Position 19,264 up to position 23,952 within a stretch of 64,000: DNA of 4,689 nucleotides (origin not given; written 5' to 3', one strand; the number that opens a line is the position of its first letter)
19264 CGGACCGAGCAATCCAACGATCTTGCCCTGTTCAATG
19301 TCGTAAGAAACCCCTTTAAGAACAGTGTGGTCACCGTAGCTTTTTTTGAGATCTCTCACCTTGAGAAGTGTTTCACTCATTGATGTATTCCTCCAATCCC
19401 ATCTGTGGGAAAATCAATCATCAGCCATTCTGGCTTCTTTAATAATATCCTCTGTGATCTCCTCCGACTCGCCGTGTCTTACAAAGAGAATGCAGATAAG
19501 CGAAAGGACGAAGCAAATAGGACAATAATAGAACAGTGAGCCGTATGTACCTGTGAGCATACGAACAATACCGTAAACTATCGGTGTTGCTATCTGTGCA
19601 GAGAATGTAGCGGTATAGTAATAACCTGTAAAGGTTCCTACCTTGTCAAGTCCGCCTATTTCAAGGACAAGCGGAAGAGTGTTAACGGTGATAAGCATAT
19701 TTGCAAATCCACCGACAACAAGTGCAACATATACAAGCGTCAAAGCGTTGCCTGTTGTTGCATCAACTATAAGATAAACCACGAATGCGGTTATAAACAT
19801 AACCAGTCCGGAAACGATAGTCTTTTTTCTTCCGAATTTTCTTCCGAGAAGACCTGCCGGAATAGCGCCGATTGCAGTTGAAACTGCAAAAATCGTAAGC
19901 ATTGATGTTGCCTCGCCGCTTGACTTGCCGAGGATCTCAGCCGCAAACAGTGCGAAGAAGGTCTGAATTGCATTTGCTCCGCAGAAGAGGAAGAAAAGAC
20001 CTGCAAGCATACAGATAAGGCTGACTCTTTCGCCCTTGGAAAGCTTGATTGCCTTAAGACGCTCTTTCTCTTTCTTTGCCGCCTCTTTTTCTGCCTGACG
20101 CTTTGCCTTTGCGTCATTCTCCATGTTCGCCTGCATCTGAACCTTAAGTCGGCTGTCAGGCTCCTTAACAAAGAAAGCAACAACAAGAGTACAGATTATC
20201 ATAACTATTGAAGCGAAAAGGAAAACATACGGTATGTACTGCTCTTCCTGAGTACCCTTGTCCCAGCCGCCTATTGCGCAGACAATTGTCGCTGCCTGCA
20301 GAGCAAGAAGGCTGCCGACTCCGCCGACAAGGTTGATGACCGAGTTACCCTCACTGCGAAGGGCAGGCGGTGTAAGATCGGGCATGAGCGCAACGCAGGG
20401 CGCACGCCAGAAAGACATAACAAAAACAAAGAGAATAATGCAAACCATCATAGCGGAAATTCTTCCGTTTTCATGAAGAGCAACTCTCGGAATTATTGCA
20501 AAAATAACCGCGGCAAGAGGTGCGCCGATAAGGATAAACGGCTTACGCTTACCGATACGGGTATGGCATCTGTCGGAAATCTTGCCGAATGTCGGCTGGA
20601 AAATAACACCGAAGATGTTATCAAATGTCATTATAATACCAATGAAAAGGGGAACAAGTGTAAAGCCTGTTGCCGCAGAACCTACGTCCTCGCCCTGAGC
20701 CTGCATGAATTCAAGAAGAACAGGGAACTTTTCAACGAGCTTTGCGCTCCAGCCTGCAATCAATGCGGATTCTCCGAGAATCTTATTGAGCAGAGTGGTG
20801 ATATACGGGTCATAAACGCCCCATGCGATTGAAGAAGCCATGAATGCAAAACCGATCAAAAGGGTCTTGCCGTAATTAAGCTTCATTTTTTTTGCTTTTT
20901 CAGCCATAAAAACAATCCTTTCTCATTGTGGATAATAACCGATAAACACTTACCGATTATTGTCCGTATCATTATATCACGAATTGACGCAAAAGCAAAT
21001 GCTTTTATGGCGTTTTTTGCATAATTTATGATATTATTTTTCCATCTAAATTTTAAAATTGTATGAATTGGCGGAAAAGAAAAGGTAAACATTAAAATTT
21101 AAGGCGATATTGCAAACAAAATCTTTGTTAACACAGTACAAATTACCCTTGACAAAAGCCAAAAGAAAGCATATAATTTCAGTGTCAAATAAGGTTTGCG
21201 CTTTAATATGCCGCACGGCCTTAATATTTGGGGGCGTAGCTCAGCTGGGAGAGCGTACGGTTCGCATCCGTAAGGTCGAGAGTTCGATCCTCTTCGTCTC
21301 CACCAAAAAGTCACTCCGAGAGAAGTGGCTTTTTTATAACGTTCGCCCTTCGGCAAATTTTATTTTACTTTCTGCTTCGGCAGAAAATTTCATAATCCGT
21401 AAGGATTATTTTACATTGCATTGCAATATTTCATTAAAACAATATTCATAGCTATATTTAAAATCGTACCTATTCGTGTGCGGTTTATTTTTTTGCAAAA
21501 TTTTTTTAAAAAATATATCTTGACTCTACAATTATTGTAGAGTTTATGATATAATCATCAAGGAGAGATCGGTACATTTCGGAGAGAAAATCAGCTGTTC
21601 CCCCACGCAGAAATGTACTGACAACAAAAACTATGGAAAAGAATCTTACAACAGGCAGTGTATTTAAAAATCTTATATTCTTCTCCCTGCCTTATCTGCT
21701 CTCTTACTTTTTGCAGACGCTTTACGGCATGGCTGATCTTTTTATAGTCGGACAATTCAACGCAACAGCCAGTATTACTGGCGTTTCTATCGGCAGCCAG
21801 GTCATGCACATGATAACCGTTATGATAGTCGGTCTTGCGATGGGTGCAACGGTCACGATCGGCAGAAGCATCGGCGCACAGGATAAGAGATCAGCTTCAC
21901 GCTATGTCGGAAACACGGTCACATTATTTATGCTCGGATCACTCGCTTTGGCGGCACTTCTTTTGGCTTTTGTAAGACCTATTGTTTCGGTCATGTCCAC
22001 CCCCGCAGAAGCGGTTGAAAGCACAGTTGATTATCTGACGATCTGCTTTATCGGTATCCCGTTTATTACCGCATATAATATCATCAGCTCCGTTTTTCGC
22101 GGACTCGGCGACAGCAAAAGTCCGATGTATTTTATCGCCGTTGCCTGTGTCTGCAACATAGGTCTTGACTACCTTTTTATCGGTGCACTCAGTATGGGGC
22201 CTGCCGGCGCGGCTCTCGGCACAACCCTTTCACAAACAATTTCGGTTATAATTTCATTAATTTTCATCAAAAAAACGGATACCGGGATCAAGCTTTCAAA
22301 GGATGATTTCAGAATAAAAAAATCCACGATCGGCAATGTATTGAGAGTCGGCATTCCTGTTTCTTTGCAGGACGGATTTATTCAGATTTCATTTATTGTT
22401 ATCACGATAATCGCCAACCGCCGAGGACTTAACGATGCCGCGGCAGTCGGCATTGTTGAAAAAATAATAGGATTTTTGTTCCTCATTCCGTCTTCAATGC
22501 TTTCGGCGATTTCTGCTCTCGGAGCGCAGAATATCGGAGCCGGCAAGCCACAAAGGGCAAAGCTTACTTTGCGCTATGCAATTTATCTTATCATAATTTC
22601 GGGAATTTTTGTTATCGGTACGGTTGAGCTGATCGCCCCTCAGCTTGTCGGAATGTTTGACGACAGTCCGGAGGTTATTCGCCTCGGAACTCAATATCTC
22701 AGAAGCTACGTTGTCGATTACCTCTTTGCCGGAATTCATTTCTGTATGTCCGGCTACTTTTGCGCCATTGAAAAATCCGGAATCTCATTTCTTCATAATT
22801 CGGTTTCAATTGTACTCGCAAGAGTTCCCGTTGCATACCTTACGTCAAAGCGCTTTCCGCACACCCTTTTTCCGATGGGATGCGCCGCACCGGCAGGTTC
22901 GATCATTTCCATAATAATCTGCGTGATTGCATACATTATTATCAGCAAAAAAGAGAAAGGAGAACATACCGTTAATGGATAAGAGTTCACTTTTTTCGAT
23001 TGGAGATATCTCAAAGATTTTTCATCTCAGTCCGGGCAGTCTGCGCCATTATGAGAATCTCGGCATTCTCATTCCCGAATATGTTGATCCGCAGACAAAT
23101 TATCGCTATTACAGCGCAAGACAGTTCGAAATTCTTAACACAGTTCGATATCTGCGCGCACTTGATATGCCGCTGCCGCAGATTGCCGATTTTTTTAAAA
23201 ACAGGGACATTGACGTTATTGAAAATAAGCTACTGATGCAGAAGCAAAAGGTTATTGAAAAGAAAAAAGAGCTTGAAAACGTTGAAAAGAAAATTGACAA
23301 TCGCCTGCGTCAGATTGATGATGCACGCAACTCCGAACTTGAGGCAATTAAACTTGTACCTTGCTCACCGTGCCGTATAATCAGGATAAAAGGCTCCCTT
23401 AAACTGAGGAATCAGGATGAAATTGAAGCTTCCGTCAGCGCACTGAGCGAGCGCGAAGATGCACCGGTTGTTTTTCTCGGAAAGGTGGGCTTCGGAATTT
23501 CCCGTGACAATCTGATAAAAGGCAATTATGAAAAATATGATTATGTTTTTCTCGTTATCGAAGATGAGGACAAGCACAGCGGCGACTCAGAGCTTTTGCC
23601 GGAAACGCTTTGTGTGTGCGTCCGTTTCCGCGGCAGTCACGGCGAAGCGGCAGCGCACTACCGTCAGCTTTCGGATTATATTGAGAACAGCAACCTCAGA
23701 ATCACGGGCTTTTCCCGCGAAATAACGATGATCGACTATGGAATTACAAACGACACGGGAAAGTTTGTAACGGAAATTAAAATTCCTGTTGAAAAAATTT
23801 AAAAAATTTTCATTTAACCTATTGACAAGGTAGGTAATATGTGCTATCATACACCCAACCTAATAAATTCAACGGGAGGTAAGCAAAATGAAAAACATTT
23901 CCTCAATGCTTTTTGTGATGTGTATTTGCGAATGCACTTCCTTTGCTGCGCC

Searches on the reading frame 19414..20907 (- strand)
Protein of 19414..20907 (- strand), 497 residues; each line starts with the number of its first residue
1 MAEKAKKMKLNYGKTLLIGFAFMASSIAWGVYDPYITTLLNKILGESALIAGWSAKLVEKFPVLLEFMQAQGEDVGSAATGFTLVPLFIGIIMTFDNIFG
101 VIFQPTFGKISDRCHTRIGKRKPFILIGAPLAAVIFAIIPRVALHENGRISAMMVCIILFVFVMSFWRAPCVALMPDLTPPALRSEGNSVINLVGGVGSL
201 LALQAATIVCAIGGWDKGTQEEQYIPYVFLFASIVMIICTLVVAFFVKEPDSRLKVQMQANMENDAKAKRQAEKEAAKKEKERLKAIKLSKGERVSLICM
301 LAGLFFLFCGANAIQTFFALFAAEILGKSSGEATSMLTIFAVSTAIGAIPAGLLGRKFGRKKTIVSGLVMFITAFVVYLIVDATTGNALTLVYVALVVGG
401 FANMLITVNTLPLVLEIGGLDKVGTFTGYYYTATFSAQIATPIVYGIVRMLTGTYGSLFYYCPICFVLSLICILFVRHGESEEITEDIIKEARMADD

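Call 9: search_protein_families(library=pfam, proteins=[window:19414-20907:-])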
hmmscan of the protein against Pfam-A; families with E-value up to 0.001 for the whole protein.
window:19414-20907:- (497 aa): 6 families
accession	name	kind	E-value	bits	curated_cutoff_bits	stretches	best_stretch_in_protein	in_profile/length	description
PF07690.21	MFS_1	-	8.6e-36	124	33.4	2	20-327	3-233/347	Major Facilitator Superfamily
PF13347.12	MFS_2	-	6.8e-30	104.4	27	1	88-408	34-333/427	MFS/sugar transport protein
PF03209.21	PUCC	-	1.7e-10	40.9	21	1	87-434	15-345/401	PUCC protein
PF00083.30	Sugar_tr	-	5.4e-10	39.2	22.3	1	117-249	313-439/452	Sugar (and other) transporter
PF11700.14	ATG22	-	2.1e-07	30.5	24.1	1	195-378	201-369/482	Vacuole effluxer Atg22 like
PF03137.26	OATP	-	0.00017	20.5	25.8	1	229-380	220-379/545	Organic Anion Transporter Polypeptide (OATP) family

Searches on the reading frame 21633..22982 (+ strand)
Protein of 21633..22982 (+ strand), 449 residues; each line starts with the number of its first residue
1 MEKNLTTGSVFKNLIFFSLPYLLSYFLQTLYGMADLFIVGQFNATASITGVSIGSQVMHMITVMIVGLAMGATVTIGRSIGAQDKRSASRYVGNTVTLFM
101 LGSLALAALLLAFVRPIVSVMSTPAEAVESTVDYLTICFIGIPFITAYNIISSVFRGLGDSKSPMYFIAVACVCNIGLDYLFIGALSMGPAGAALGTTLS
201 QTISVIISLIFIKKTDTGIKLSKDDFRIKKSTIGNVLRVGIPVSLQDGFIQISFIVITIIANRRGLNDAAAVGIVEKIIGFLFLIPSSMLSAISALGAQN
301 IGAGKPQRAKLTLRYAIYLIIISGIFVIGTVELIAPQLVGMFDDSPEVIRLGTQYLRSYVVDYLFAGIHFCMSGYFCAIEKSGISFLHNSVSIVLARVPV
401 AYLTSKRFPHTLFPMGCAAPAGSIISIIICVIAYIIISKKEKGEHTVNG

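Call 9: search_protein_families(library=pfam, proteins=[window:21633-22982:+])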
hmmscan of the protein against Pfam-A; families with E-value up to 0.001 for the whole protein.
window:21633-22982:+ (449 aa): 2 families
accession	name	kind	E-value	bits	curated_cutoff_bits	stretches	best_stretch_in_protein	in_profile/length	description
PF01554.23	MatE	-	1.6e-55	187.6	24.9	2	20-181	1-161/161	MatE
PF03023.19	MurJ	-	8.1e-11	41.6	27.4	1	28-258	213-444/451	Lipid II flippase MurJ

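Call 10: search_protein_families(library=ncbifam, proteins=[window:21633-22982:+], max_evalue=0.01)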
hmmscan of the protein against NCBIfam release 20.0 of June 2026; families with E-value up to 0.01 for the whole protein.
window:21633-22982:+ (449 aa): 15 families
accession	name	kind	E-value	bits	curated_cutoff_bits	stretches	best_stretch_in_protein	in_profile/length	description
TIGR00797.1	matE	subfamily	1.6e-74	251.2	147.4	1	20-410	1-390/396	MATE family efflux transporter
NF041801.1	MATE_SolL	equivalog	2.2e-32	112.5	780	1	4-437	12-449/458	solanimycin export family MATE transporter SolL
NF007130.1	PRK09575.1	equivalog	1.3e-24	87.2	445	1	9-432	3-424/435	MATE family efflux transporter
NF000131.1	MATE_multi_MepA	equivalog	2.2e-23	83.2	850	1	8-382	12-385/451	multidrug efflux MATE transporter MepA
NF000217.1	MATE_multi_FepA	equivalog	3.5e-21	75.8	900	1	5-384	8-387/443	multidrug efflux MATE transporter FepA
NF007690.0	PRK10367.1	equivalog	5e-19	68.5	409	1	12-396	9-392/441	MATE family efflux transporter DinF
NF001214.0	PRK00187.1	equivalog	9.2e-16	57.9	449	1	20-404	18-411/464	NorM family multidrug efflux MATE transporter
NF052396.1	MATE_WgkD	equivalog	1.3e-15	57.3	510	2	11-349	2-339/428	tryglysin-associated MATE efflux transporter WgkD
NF045539.1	MATE_efflux1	equivalog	1.9e-14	53.6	350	1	22-328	10-311/411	MATE family Na+-driven efflux transporter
NF007562.1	PRK10189.1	equivalog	2.6e-14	52.8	465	1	13-352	28-375/470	EmmdR/YeeO family multidrug/toxin efflux MATE transporter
NF041358.1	GntT_guanitoxin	equivalog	4.7e-14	52.2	525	1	19-405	20-407/438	guanitoxin biosynthesis MATE family efflux transporter GntT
TIGR01695.1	murJ_mviN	equivalog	2.1e-10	39.9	235.55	1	13-282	225-494/506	murein biosynthesis integral membrane protein MurJ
NF000263.1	MATE_multi_NorM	equivalog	3.1e-07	30.2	950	2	249-418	34-203/459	multidrug efflux MATE transporter NorM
NF045578.1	export_MbnM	equivalog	2.3e-06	26.9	285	1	20-218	8-202/410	methanobactin export MATE transporter MbnM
TIGR02900.1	spore_V_B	equivalog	0.00023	20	372.3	1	9-236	221-453/488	stage V sporulation protein B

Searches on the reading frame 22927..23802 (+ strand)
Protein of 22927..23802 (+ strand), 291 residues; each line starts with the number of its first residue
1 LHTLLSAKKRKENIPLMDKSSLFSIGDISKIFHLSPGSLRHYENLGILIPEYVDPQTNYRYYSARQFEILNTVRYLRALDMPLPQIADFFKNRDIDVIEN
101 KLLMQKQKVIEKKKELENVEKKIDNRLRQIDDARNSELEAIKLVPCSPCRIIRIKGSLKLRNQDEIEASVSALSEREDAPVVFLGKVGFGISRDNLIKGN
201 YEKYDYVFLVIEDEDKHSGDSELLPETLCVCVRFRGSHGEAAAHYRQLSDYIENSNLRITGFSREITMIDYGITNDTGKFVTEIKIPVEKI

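Call 9: search_protein_families(library=pfam, proteins=[window:22927-23802:+])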
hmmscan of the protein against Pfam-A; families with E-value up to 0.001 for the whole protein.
window:22927-23802:+ (291 aa): 3 families
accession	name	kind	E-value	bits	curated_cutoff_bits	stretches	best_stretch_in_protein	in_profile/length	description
PF13411.12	MerR_1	-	6.7e-13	49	21.6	1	23-91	1-67/69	MerR HTH family regulatory protein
PF06445.20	GyrI-like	-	1.7e-12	48.3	26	1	147-288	9-154/155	GyrI-like small molecule binding domain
PF00376.29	MerR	-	1.6e-10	41.1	28.2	1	24-62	1-38/38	MerR family regulatory protein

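Call 10: search_protein_families(library=ncbifam, proteins=[window:22927-23802:+], max_evalue=0.01)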
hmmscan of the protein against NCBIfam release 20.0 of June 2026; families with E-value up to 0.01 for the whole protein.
window:22927-23802:+ (291 aa): 10 families
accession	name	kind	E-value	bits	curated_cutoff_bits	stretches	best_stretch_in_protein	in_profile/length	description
NF053782.1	ChlnTransRegdde3219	equivalog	5.9e-17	62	450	2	17-134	1-113/278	choline utilization transcriptional activator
NF007069.0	PRK09514.1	equivalog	4e-08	33.3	143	1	23-130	2-103/141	Zn(2+)-responsive transcriptional regulator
TIGR02044.1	CueR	equivalog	5e-07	29.8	147.4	1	24-123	2-105/127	Cu(I)-responsive transcriptional regulator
TIGR02047.1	CadR-PbrR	equivalog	8.3e-07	29.1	151.45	1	24-125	2-107/127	Cd(II)/Pb(II)-responsive transcriptional regulator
TIGR02043.1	ZntR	equivalog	1.1e-06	28.8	167.95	1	22-133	1-106/131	Zn(2+)-responsive transcriptional regulator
NF047375.1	HeatShock_HspR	equivalog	1.3e-05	25.1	105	1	21-78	2-57/92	heat shock protein transcriptional repressor HspR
NF041849.1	trans_regNmlR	equivalog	2e-05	24.6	175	1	25-128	3-110/117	stress response transcriptional regulator NmlR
TIGR02051.1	MerR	equivalog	4e-05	23.9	150.85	1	25-134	2-113/124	mercury resistance transcriptional regulator MerR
NF047377.1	heat_HspR_dupli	exception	0.0053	16.3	300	0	29-130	12-103/214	heat shock protein transcriptional repressor HspR, fused homodimer type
NF007590.0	PRK10227.1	equivalog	0.0071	16.4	244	0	24-117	2-92/135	Cu(I)-responsive transcriptional regulator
